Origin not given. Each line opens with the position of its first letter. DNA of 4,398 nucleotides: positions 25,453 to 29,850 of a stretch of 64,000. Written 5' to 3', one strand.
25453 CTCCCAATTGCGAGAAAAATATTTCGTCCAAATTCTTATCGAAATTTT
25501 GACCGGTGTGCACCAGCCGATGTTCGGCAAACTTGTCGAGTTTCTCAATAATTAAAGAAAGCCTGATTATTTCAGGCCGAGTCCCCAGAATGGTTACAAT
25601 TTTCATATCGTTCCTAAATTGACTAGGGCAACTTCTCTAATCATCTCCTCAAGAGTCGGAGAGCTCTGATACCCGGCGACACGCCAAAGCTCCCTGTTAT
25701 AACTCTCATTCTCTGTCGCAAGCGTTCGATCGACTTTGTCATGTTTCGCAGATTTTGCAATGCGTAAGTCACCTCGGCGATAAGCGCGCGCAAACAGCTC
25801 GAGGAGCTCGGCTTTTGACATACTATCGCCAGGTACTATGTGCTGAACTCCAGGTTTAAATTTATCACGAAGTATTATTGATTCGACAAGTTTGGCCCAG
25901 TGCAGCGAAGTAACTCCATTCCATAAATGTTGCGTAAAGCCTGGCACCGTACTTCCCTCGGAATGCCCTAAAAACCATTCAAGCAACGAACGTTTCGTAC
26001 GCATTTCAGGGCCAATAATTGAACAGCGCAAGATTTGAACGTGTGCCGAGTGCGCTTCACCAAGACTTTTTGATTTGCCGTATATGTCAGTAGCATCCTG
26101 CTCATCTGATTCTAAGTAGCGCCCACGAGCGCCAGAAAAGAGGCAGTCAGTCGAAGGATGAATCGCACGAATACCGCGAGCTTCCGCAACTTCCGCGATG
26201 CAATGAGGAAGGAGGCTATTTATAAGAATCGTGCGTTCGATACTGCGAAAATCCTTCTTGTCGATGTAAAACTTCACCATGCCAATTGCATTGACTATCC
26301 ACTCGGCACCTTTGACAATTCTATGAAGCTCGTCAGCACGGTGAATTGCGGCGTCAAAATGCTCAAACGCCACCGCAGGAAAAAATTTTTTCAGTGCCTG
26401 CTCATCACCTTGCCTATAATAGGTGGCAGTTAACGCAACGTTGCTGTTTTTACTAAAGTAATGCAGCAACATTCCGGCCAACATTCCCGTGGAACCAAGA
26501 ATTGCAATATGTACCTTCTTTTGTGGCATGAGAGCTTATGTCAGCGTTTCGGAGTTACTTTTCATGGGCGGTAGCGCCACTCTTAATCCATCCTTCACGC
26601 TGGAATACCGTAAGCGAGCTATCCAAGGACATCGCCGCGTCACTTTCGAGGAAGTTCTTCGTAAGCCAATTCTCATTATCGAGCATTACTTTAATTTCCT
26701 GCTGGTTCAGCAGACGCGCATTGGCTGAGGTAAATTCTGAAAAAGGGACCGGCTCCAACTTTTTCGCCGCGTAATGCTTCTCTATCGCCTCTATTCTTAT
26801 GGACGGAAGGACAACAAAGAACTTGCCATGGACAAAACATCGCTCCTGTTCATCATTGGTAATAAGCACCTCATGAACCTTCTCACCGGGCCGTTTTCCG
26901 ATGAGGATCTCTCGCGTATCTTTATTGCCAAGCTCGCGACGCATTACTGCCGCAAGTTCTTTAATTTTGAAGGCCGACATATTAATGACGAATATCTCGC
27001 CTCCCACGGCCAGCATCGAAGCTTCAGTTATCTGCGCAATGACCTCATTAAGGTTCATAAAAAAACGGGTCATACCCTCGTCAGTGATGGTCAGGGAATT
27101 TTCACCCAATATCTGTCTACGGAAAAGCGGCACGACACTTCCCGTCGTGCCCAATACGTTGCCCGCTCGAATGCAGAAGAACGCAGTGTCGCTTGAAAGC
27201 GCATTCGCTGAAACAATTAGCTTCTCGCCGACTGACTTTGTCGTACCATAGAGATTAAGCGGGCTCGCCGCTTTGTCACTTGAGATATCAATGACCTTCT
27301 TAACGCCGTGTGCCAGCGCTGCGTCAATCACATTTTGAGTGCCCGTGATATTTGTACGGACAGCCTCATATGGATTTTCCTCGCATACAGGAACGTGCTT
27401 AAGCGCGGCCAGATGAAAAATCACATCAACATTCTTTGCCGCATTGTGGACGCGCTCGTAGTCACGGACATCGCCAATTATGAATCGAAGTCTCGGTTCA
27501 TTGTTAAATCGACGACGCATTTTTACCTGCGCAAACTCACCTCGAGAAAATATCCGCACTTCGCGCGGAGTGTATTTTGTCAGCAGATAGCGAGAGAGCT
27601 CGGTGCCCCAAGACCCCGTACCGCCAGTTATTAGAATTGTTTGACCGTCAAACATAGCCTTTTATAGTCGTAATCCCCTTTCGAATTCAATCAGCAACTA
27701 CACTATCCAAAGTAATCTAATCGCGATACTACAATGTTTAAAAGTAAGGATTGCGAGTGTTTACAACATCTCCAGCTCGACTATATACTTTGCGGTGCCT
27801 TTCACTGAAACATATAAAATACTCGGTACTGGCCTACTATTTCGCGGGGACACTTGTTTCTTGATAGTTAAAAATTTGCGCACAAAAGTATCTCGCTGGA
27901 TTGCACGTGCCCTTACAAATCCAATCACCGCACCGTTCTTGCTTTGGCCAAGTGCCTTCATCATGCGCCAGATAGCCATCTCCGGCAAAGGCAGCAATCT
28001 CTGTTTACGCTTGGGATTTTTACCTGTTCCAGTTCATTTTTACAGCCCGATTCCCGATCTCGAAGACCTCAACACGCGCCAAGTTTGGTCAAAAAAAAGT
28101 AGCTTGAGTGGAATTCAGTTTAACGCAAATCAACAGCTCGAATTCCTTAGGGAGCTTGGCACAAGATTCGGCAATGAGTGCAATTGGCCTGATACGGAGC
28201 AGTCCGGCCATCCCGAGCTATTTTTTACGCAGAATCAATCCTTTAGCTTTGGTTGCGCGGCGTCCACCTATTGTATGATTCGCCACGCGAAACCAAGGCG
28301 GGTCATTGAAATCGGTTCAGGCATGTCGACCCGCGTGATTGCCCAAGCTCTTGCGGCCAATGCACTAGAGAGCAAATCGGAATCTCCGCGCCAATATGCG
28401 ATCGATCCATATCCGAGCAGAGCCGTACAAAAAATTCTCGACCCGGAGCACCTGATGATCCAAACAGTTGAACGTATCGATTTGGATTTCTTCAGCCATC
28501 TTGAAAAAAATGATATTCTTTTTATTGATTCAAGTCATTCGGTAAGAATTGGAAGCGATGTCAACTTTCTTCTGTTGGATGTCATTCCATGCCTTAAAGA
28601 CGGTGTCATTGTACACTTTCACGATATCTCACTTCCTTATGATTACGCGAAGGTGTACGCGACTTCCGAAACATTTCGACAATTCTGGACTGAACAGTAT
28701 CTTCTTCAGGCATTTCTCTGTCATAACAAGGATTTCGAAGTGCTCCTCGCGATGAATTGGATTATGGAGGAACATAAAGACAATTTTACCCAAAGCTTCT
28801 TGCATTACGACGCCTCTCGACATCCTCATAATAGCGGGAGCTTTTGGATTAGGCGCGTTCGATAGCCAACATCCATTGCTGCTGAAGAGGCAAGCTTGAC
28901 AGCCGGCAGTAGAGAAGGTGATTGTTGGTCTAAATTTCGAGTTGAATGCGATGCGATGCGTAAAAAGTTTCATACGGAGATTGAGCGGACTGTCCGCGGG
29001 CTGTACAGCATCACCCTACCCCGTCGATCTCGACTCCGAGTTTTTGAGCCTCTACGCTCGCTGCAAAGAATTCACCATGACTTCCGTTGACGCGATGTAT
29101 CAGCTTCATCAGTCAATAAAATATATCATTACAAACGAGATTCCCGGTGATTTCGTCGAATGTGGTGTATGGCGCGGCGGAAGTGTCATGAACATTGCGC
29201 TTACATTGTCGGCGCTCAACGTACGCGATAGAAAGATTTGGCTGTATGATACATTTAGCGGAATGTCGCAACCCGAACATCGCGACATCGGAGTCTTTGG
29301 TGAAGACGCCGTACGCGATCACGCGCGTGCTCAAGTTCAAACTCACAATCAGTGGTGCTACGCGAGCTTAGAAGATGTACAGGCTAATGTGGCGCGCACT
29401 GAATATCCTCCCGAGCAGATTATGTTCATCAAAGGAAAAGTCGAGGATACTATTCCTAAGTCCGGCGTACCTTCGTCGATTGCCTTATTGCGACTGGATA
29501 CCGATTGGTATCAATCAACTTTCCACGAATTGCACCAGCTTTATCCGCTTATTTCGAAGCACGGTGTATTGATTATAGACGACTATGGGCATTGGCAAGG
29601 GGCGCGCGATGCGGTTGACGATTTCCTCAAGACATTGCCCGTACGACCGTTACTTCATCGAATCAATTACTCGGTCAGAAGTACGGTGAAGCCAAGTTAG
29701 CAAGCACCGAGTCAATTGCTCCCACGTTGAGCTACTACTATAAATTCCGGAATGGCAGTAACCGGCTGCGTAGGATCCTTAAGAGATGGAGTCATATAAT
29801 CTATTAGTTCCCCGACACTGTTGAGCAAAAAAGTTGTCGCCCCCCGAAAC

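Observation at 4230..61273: About 57-kb glycan locus with about ten paralogous GT-C/DUF2029-like membrane transferases, three polyprenyl-P-sugar synthases and a Wzm/Wzt exporter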

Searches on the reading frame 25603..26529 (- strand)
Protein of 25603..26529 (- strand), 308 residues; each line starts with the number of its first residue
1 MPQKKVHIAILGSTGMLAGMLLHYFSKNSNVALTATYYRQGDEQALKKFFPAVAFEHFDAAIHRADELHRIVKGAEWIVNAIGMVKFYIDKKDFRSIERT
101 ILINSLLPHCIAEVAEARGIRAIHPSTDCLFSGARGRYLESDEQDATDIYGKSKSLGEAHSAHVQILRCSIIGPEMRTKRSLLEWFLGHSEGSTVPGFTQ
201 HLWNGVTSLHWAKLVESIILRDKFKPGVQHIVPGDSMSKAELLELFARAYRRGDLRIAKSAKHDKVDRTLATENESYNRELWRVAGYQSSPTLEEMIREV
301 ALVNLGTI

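Call 5: search_protein_families(library=pfam, proteins=[window:25603-26529:-], max_evalue=0.001)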
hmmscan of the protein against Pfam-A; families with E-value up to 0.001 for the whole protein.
window:25603-26529:- (308 aa): 1 family
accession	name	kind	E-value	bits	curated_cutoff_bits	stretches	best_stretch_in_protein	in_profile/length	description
PF04321.23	RmlD_sub_bind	-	1.4e-13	51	27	1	7-160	2-135/287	RmlD substrate binding domain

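Call 23: search_protein_families(library=ncbifam, proteins=[window:25603-26529:-], max_evalue=0.00001)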
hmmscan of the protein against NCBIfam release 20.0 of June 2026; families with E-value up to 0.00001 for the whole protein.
window:25603-26529:- (308 aa): 1 family
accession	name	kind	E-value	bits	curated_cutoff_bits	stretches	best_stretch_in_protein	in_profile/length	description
TIGR01214.1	rmlD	equivalog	3.4e-15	55.9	224.05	1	8-164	2-142/285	dTDP-4-dehydrorhamnose reductase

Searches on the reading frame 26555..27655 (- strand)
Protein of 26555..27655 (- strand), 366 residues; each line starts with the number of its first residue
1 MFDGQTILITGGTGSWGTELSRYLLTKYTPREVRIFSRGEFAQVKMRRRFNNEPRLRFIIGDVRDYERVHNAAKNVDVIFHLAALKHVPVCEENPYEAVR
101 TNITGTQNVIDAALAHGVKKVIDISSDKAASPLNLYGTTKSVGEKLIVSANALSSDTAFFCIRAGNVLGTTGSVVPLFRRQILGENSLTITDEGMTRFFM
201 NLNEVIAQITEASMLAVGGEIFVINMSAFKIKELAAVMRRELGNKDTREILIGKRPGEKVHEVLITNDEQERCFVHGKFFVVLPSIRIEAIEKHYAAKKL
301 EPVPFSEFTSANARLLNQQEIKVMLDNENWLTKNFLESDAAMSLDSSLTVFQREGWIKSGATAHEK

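Call 5: search_protein_families(library=pfam, proteins=[window:26555-27655:-], max_evalue=0.001)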
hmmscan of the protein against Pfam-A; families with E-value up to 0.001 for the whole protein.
window:26555-27655:- (366 aa): 9 families
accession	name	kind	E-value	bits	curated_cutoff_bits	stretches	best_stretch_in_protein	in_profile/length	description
PF02719.21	Polysacc_synt_2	-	1.1e-90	304.2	20.2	1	7-282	1-291/293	Polysaccharide biosynthesis protein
PF01370.27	Epimerase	-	1.3e-25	90.7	20.9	1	7-196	1-207/240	NAD dependent epimerase/dehydratase family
PF01073.25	3Beta_HSD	-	1.5e-19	70.5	22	1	8-132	1-122/280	3-beta hydroxysteroid dehydrogenase/isomerase family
PF16363.11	GDP_Man_Dehyd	-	4e-18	66.4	27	1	8-128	1-131/332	GDP-mannose 4,6 dehydratase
PF04321.23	RmlD_sub_bind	-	8.6e-14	51.7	27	1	6-181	2-166/287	RmlD substrate binding domain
PF13460.12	NAD_binding_10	-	1e-09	39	27.2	1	11-130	1-102/184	NAD(P)H-binding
PF07993.18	NAD_binding_4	-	1.6e-09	37.8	20.1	1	9-128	1-138/258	Male sterility protein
PF05368.20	NmrA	-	1.1e-06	28.9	27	1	5-122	3-103/298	NmrA-like family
PF00106.31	adh_short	-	4.6e-05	23.4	26.6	1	5-146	1-159/195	short chain dehydrogenase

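Call 23: search_protein_families(library=ncbifam, proteins=[window:26555-27655:-], max_evalue=0.00001)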
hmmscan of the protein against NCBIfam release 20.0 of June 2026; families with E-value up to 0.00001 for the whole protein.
window:26555-27655:- (366 aa): 19 families
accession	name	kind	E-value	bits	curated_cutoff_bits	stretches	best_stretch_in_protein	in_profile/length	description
TIGR03589.1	PseB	equivalog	2e-97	326.1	407.75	1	1-323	1-322/324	UDP-N-acetylglucosamine 4,6-dehydratase (inverting)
TIGR04130.1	FnlA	equivalog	1.2e-71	241.4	730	1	1-325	1-325/337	UDP-N-acetylglucosamine 4,6-dehydratase/5-epimerase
TIGR04180.1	EDH_00030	hypoth_equivalog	4.7e-19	68.6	475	1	7-142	1-131/297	NAD-dependent 4,6-dehydratase LegB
TIGR01181.1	dTDP_gluc_dehyt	equivalog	3.6e-16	59.1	365.1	1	7-130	2-129/321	dTDP-glucose 4,6-dehydratase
TIGR01179.1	galE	equivalog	2.2e-14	53.1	262.3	1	7-171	2-180/332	UDP-glucose 4-epimerase GalE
NF041293.1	G6PDh_Azf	equivalog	2.9e-14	53.1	400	1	5-130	3-119/252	NAD-dependent glucose-6-phosphate dehydrogenase Azf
TIGR03466.1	HpnA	hypoth_equivalog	3.6e-14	52.4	367.65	1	6-127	2-114/327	hopanoid-associated sugar epimerase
TIGR02622.1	CDP_4_6_dhtase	equivalog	3.9e-14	52.5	278.45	1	2-129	2-132/352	CDP-glucose 4,6-dehydratase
NF042423.1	oxyalk_red_Shew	equivalog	1.4e-12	47.4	580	1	6-148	10-157/331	2-alkyl-3-oxoalkanoate reductase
NF042422.1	oxyalk_red_OleD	equivalog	5e-12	45.8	580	1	7-126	3-110/329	2-alkyl-3-oxoalkanoate reductase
TIGR01214.1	rmlD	equivalog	9.3e-12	44.6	224.05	1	6-183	1-168/285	dTDP-4-dehydrorhamnose reductase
NF043036.1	ErythonDh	equivalog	1.5e-10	40.8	325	1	7-121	3-119/321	D-erythronate dehydrogenase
NF052578.1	StrlDmthSdmBMthl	equivalog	8.8e-10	38.8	600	1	6-137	2-123/328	sterol demethylase protein SdmB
NF011728.1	PRK15181.1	equivalog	5.2e-09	35.5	760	1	7-120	18-135/348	Vi polysaccharide biosynthesis UDP-N-acetylglucosaminuronic acid C-4 epimerase TviC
TIGR01746.1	Thioester-redct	subfamily_domain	6.3e-09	35.5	213.35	1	6-172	1-202/371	thioester reductase domain-containing protein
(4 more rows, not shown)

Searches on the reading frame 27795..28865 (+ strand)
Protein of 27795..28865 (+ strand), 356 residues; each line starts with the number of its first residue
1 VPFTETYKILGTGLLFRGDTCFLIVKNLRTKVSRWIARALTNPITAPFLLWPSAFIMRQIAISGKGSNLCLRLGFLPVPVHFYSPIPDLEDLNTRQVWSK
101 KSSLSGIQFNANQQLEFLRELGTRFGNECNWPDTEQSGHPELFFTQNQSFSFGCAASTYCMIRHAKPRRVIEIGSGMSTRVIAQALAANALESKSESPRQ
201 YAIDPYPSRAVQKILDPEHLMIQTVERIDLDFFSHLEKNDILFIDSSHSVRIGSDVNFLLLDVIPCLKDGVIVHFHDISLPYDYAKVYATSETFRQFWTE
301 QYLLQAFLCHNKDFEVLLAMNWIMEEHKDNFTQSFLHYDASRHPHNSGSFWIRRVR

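Call 5: search_protein_families(library=pfam, proteins=[window:27795-28865:+], max_evalue=0.001)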
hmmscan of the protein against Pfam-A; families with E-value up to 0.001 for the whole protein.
window:27795-28865:+ (356 aa): 1 family
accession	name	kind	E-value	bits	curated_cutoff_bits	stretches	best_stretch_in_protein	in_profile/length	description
PF13578.12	Methyltransf_24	-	3.5e-13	50.8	26.3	1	171-278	1-105/105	Methyltransferase domain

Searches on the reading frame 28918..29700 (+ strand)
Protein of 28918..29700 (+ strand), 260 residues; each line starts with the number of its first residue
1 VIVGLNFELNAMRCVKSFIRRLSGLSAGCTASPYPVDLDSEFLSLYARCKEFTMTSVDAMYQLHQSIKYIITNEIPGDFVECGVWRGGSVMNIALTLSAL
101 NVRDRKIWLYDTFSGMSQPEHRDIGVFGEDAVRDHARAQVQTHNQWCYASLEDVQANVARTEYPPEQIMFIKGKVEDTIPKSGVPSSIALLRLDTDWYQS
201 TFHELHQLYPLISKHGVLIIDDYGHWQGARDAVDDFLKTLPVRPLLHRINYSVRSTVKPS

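Call 5: search_protein_families(library=pfam, proteins=[window:28918-29700:+], max_evalue=0.001)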
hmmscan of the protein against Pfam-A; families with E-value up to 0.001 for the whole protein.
window:28918-29700:+ (260 aa): 2 families
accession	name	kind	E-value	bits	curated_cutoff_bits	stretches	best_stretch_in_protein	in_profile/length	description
PF05711.17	TylF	-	7.9e-44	150.3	23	1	52-249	68-255/264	Macrocin-O-methyltransferase (TylF)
PF13578.12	Methyltransf_24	-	7.4e-10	40.1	26.3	1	80-223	1-105/105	Methyltransferase domain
